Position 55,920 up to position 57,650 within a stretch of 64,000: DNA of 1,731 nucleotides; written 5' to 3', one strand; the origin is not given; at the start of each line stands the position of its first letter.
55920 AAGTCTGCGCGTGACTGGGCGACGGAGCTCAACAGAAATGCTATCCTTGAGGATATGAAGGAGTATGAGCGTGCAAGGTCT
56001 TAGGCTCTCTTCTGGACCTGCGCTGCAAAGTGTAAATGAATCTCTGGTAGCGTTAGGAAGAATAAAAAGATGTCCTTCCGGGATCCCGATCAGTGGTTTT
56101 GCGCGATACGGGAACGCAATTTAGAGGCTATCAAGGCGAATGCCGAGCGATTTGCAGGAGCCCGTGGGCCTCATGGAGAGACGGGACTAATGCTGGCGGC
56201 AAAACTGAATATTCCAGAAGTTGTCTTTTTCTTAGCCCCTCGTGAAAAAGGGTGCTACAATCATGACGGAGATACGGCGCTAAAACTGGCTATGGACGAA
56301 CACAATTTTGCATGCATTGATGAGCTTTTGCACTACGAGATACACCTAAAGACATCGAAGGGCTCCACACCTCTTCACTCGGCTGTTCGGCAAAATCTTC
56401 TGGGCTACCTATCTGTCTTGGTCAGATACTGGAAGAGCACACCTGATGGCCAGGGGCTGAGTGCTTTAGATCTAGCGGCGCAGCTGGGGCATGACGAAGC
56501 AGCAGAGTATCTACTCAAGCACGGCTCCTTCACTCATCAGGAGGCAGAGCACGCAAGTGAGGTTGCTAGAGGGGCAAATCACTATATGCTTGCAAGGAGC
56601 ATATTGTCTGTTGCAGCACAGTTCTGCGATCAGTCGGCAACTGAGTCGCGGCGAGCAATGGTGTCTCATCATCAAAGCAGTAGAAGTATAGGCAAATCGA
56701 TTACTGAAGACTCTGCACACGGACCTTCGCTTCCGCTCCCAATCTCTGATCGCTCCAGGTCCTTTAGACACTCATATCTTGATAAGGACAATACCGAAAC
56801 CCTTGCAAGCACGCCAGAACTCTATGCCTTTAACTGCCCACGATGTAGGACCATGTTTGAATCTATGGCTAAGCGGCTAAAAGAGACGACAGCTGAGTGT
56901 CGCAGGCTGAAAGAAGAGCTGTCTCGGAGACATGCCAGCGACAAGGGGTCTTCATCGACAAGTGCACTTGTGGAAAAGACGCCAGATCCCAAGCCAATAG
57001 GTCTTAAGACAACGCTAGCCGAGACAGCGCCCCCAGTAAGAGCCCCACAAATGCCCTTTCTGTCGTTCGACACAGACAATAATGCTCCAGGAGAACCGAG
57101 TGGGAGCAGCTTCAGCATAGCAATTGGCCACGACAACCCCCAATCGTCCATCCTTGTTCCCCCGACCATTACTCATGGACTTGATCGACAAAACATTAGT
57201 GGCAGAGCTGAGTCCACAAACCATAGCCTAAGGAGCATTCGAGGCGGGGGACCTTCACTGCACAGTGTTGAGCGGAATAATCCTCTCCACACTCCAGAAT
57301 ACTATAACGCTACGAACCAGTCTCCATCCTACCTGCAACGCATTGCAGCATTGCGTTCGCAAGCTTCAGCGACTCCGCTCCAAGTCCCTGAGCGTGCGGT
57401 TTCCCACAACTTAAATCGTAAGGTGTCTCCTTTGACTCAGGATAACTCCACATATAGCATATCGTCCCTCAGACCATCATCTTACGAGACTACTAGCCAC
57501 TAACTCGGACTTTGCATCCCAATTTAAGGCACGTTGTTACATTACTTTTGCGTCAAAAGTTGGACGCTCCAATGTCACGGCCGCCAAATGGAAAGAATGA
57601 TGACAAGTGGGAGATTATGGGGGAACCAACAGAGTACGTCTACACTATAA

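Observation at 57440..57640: Last array member is split: a gene-fission or frameshift junction between 56070..57503 and the ankyrin-only ORF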

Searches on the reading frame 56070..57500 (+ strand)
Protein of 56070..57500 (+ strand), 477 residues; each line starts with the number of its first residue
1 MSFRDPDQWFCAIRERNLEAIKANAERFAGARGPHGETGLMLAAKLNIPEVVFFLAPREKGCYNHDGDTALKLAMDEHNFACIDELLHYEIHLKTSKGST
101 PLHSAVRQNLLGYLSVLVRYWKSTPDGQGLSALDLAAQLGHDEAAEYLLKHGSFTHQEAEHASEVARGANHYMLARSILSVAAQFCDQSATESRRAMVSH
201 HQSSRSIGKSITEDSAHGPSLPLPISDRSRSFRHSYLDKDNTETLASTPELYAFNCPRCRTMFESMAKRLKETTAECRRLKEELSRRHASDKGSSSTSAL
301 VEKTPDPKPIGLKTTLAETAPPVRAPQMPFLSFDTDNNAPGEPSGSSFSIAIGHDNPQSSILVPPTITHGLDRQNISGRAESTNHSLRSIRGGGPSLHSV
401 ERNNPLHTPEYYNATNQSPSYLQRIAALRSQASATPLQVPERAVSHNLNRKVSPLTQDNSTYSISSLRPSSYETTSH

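Call 5: list_cluster_members(proteins=[window:56070-57500:+, window:57572-58195:+, window:54132-56000:+, window:51912-54059:+, window:49609-51852:+])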
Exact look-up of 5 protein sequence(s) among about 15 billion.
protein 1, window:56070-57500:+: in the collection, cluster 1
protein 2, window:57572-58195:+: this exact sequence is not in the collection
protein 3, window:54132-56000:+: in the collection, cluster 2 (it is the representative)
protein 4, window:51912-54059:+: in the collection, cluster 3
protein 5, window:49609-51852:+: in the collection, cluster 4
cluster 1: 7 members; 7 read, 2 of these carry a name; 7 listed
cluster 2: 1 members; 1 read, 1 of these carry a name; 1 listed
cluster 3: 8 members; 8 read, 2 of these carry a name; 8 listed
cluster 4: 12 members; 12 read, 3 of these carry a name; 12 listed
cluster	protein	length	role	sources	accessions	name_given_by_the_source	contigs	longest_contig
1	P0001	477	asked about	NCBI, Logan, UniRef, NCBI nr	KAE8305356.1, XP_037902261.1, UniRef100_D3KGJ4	Ankyrin repeat protein 1 [Giardia duodenalis] | Ankyrin repeat protein 1 n=1 Tax=Giardia intestinalis (strain ATCC 50803 / WB clone C6) ... | Ankyrin repeat protein 1 [Giardia intestinalis]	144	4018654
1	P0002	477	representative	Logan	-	-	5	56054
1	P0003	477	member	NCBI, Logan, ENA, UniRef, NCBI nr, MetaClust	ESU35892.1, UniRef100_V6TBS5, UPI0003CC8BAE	Ankyrin repeat protein [Giardia duodenalis] | Ankyrin repeat protein n=1 Tax=Giardia intestinalis TaxID=5741 RepID=V6TBS5_GIAIN | Ankyrin repeat protein [Giardia intestinalis]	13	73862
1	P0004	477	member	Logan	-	-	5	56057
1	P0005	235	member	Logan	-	-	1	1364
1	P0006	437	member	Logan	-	-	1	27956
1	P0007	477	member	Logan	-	-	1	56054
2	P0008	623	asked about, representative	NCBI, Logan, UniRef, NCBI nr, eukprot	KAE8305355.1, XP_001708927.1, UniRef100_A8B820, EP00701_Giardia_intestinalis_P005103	Ankyrin repeat protein 1 [Giardia duodenalis] | Ankyrin repeat protein 1 n=1 Tax=Giardia intestinalis (strain ATCC 50803 / WB clone C6) ... | Ankyrin repeat protein 1 [Giardia intestinalis]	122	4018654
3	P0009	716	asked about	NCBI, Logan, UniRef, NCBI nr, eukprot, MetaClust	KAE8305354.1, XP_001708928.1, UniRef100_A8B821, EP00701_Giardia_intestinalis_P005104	Ankyrin repeat protein 1 [Giardia duodenalis] | Ankyrin repeat protein 1 n=1 Tax=Giardia intestinalis (strain ATCC 50803 / WB clone C6) ... | Ankyrin repeat protein 1 [Giardia intestinalis]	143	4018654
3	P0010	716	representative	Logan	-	-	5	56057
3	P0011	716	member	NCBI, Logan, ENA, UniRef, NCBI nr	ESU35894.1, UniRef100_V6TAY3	Ankyrin repeat protein [Giardia duodenalis] | Ankyrin repeat protein n=1 Tax=Giardia intestinalis TaxID=5741 RepID=V6TAY3_GIAIN | Ankyrin repeat protein [Giardia intestinalis]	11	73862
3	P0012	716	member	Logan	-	-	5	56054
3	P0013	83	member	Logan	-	-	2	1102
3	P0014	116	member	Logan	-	-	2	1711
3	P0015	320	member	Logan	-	-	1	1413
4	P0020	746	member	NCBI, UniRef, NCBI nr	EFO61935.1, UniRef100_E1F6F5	Protein 21.1 [Giardia lamblia P15] | Protein 21.1 n=1 Tax=Giardia intestinalis (strain P15) TaxID=658858 RepID=E1F6F5_GIAIA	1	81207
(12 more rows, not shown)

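Call 6: find_homologous_proteins(query=window:56070-57500:+)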
Query window:56070-57500:+ (477 aa): 8 proteins with E <= 0.001 among 8000 candidates.
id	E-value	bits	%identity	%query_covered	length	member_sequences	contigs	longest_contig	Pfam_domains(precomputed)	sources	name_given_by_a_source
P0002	0.0e+0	1060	99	100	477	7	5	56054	PF13606.13,PF13857.13,PF12796.14,PF00023.37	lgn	-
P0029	3.5e-266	902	86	100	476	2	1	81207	PF13606.13,PF13857.13,PF12796.14,PF00023.37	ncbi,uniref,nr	ncbi:Protein 21.1 [Giardia lamblia P15]|uniref:Protein 21.1 n=1 Tax=Giardia intestinalis (strain P15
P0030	6.6e-219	746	71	100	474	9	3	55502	PF13606.13,PF13857.13,PF12796.14,PF00023.37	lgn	-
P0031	2.5e-201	688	67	100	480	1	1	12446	PF13606.13,PF13857.13,PF12796.14,PF00023.37,PF13637.13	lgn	-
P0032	4.5e-200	684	67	100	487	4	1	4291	PF13606.13,PF13857.13,PF12796.14,PF00023.37,PF13637.13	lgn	-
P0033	1.6e-22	98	33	27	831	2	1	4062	PF13606.13,PF13857.13,PF12796.14,PF00023.37,PF13637.13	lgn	-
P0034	1.1e-4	40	34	25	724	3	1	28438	PF13606.13,PF13857.13,PF12796.14,PF00023.37,PF13637.13,PF24521.3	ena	-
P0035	3.6e-4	38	28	31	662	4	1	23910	PF13606.13,PF13857.13,PF23745.2,PF12796.14,PF00023.37,PF13637.13,PF24521.3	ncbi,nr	ncbi:MAG TPA: ankyrin repeat domain-containing protein [Pyrinomonadaceae bacterium]|nr:ankyrin repea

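Call 7: find_encoding_contigs(protein=P0029, flank=4000, max_places=2)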
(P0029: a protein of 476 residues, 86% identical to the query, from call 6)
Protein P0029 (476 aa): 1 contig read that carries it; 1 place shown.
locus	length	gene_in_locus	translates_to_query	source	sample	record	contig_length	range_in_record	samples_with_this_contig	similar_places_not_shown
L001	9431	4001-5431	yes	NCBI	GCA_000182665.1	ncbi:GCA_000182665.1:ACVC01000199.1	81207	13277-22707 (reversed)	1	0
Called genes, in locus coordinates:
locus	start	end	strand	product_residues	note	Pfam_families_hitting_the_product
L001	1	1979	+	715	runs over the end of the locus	PF12796:Ank_2, PF13637:Ank_4 (faint), PF00023:Ank (faint), PF13606:Ank_3 (faint), PF13857:Ank_5 (faint), PF12796:Ank_2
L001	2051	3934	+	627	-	PF12796:Ank_2 (weak), PF00023:Ank (faint), PF13606:Ank_3 (faint), PF13857:Ank_5 (faint), PF12796:Ank_2, PF13637:Ank_4 (weak)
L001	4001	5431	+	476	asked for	PF12796:Ank_2 (weak), PF13606:Ank_3 (faint), PF13857:Ank_5 (faint), PF00023:Ank (faint), PF12796:Ank_2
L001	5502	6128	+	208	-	-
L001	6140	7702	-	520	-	-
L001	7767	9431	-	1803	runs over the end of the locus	-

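Call 8: find_encoding_contigs(protein=P0030, flank=4000, max_places=2)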
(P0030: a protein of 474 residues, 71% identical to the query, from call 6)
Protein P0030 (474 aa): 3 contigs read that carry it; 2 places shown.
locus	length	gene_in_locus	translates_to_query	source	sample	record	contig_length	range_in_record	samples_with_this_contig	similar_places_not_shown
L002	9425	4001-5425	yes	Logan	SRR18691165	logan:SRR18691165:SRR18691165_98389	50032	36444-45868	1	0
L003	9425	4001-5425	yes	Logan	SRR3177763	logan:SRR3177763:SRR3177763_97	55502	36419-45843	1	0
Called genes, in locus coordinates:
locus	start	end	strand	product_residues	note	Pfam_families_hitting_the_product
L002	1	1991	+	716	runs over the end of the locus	PF12796:Ank_2, PF13637:Ank_4 (faint), PF00023:Ank (faint), PF13606:Ank_3 (faint), PF13857:Ank_5 (faint), PF12796:Ank_2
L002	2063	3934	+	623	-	PF12796:Ank_2 (weak), PF00023:Ank (faint), PF13606:Ank_3 (faint), PF13857:Ank_5 (faint), PF12796:Ank_2, PF13637:Ank_4 (weak)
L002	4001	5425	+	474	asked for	PF12796:Ank_2 (weak), PF13857:Ank_5 (faint), PF00023:Ank (faint), PF13606:Ank_3 (faint), PF12796:Ank_2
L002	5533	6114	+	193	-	-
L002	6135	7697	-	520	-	-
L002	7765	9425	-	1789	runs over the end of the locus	-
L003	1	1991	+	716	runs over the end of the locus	PF12796:Ank_2, PF13637:Ank_4 (faint), PF00023:Ank (faint), PF13606:Ank_3 (faint), PF13857:Ank_5 (faint), PF12796:Ank_2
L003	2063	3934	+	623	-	PF12796:Ank_2 (weak), PF00023:Ank (faint), PF13606:Ank_3 (faint), PF13857:Ank_5 (faint), PF12796:Ank_2, PF13637:Ank_4 (weak)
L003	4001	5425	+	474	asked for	PF12796:Ank_2 (weak), PF13857:Ank_5 (faint), PF00023:Ank (faint), PF13606:Ank_3 (faint), PF12796:Ank_2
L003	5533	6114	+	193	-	-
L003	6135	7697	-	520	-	-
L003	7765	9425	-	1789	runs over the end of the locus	-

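Call 9: find_encoding_contigs(protein=P0031, flank=4000, max_places=2)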
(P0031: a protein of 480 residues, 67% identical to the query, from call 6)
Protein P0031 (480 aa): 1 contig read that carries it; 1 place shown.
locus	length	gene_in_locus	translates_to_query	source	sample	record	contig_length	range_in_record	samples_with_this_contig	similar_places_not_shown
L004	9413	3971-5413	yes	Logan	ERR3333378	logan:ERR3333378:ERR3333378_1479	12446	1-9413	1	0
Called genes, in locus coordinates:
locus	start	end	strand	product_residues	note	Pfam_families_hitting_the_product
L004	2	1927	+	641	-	?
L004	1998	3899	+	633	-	PF12796:Ank_2 (weak), PF00023:Ank (faint), PF13606:Ank_3 (faint), PF13857:Ank_5 (faint), PF12796:Ank_2, PF13637:Ank_4 (weak)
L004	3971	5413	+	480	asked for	PF12796:Ank_2, PF13637:Ank_4 (faint), PF13857:Ank_5 (faint), PF00023:Ank (faint), PF13606:Ank_3 (faint), PF12796:Ank_2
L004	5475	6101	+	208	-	-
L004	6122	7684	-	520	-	-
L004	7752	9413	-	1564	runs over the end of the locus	?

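Call 10: find_encoding_contigs(protein=P0032, flank=4000, max_places=2)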
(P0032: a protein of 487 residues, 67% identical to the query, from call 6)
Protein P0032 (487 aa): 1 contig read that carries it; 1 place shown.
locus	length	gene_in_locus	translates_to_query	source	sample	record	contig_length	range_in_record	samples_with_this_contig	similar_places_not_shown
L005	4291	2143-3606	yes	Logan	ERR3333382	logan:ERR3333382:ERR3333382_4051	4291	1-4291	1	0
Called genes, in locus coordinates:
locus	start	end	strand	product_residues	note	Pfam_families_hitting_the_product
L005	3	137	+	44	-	?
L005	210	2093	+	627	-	PF12796:Ank_2 (weak), PF00023:Ank (faint), PF13606:Ank_3 (faint), PF13857:Ank_5 (faint), PF12796:Ank_2, PF13637:Ank_4 (weak)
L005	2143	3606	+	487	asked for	PF00023:Ank (faint), PF12796:Ank_2, PF13606:Ank_3 (faint), PF13637:Ank_4 (faint), PF13857:Ank_5 (faint), PF12796:Ank_2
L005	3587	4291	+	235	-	?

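Call 22: search_protein_families(library=pfam, proteins=[window:56070-57500:+], max_evalue=0.01)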
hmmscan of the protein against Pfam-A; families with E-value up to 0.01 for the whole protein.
window:56070-57500:+ (477 aa): 5 families
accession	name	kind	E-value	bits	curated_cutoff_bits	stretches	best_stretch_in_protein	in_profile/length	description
PF12796.13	Ank_2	-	3e-16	60.2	27.3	2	80-153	10-84/90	Ankyrin repeats (3 copies)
PF00023.36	Ank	-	3e-10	40.2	21.1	1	129-152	2-25/33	Ankyrin repeat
PF13606.12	Ank_3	-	3.9e-08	33.3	22.3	0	129-152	2-25/30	Ankyrin repeat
PF13857.12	Ank_5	-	5.4e-07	30.3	27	0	93-136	11-56/56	Ankyrin repeats (many copies)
PF13637.12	Ank_4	-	0.00064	20.4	22.7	0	73-109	4-41/50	Ankyrin repeats (many copies)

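Call 33: search_protein_representatives(alignment_id=A1)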
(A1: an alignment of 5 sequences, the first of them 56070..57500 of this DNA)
Query: 5 sequences, 474 profile positions. Proteins with E-value up to 0.001 (for the whole library): 6422; up to 1e-10: 842; up to 1e-30: 56. The best 150 are listed.
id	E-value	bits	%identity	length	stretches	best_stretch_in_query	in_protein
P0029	5.8e-293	988.2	-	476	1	1-474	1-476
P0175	1.4e-77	277.9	-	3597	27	65-153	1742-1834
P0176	9.4e-65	235.6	-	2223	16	34-140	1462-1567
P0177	6.3e-61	223.0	-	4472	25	34-127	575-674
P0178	5.9e-53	196.7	-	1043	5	3-168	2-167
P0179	7.7e-52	193.1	-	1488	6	8-168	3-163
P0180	3.8e-45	171.0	-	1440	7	3-240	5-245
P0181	1.9e-44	168.7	-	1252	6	10-136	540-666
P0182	4.5e-44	167.5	-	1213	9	10-150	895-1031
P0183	4.7e-44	167.4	-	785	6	4-116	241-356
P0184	2.1e-42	162.0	-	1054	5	1-173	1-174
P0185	1.1e-41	159.6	-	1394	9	33-149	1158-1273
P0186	2.7e-40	155.0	-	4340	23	35-153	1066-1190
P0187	3.7e-39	151.3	-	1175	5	5-184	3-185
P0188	4.7e-39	150.9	-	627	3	1-178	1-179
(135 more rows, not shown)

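Call 71: predict_structure(alignment_id=A1)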
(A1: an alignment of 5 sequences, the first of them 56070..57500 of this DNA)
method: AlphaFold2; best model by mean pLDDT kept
length: 477 residues; sequences in the alignment: 5
mean_pLDDT: 49.9   pTM: 0.32
mean pLDDT of the five models: 49.9, 49.5, 46.5, 45.5, 42.2
residues with pLDDT >= 90: 5; 70-90: 105; 50-70: 93; < 50: 274
segments of 3 or more residues with pLDDT < 50: 60-81, 190-259, 294-306, 310-342, 344-453, 455-477
pLDDT, mean of each block of 10 residues (from residue 1): 81 84 80 72 65 62 41 41 56 56 56 64 62 78 77 83 90 88 64 43 37 32 33 30 34 45 60 76 69 41 39 29 33 30 30 29 30 30 30 28 31 36 45 36 31 34 33 35
secondary structure, 60 per line:
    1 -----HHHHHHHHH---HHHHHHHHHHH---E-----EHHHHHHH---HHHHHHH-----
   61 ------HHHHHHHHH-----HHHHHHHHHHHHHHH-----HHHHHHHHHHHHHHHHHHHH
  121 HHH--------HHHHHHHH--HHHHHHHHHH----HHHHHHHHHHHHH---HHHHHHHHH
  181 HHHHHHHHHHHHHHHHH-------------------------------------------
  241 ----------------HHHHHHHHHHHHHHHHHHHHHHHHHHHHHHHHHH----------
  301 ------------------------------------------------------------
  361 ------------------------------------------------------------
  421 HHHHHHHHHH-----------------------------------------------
elements in order: H6-14 H18-28 H39-45 H49-55 H67-75 H81-95 H101-123 H132-139 H142-151 H156-168 H172-197 H257-290 H421-430
